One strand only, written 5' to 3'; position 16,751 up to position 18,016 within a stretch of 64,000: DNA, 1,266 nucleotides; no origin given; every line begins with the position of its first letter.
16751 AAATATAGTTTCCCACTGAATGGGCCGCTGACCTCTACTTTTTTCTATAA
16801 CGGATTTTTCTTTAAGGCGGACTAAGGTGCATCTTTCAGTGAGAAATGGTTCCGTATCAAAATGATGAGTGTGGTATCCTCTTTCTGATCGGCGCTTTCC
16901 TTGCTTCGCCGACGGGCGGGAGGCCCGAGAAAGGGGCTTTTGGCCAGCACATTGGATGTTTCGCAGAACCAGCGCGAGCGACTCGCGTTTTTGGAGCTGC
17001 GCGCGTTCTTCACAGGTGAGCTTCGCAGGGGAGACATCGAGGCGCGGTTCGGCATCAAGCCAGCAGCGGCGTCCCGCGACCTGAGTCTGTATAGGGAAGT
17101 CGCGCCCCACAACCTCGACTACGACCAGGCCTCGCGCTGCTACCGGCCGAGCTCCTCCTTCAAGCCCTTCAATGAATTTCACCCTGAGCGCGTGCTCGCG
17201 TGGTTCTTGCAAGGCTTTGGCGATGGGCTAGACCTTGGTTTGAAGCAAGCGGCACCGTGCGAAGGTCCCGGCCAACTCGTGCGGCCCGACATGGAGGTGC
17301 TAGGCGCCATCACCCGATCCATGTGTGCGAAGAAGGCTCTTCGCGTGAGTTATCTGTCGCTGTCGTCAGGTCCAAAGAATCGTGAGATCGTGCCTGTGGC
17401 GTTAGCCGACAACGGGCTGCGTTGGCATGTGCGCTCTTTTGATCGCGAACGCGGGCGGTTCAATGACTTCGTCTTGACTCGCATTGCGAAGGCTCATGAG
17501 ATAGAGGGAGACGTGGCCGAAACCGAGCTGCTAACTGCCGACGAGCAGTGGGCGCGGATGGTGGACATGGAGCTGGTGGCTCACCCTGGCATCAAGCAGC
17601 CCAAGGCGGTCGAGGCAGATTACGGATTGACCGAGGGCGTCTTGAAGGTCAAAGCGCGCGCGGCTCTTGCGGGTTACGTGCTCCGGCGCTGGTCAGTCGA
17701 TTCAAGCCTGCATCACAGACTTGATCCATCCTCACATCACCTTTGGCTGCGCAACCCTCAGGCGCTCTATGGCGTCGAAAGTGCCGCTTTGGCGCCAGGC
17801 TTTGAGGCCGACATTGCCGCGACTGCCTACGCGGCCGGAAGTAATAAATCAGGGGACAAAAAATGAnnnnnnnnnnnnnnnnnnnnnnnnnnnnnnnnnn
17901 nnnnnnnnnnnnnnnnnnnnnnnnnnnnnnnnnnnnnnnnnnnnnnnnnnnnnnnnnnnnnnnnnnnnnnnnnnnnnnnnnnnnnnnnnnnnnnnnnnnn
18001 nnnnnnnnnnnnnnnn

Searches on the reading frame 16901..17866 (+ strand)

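Call 52: search_protein_families(library=pfam, max_evalue=1e-8, proteins=[window:16901-17866:+])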
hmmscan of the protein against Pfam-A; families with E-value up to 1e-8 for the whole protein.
window:16901-17866:+ (321 aa): 0 families

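Call 79: search_protein_families(library=padloc, proteins=[window:16901-17866:+], max_evalue=0.00001)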
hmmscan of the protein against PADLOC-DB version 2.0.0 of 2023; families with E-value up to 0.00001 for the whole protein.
window:16901-17866:+ (321 aa): 2 families
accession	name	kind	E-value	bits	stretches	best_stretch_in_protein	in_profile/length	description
PDLC01457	WYL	-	1e-14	52.7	1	122-221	115-213/229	"CAS-I,CAS-II,CAS-III,CAS-IV,CAS-V,CAS-VI; associated_signaling"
PDLC01652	WYL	-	3.5e-07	28.7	1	132-264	18-114/162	"CAS-I,CAS-II,CAS-III,CAS-IV,CAS-V,CAS-VI; associated_signaling"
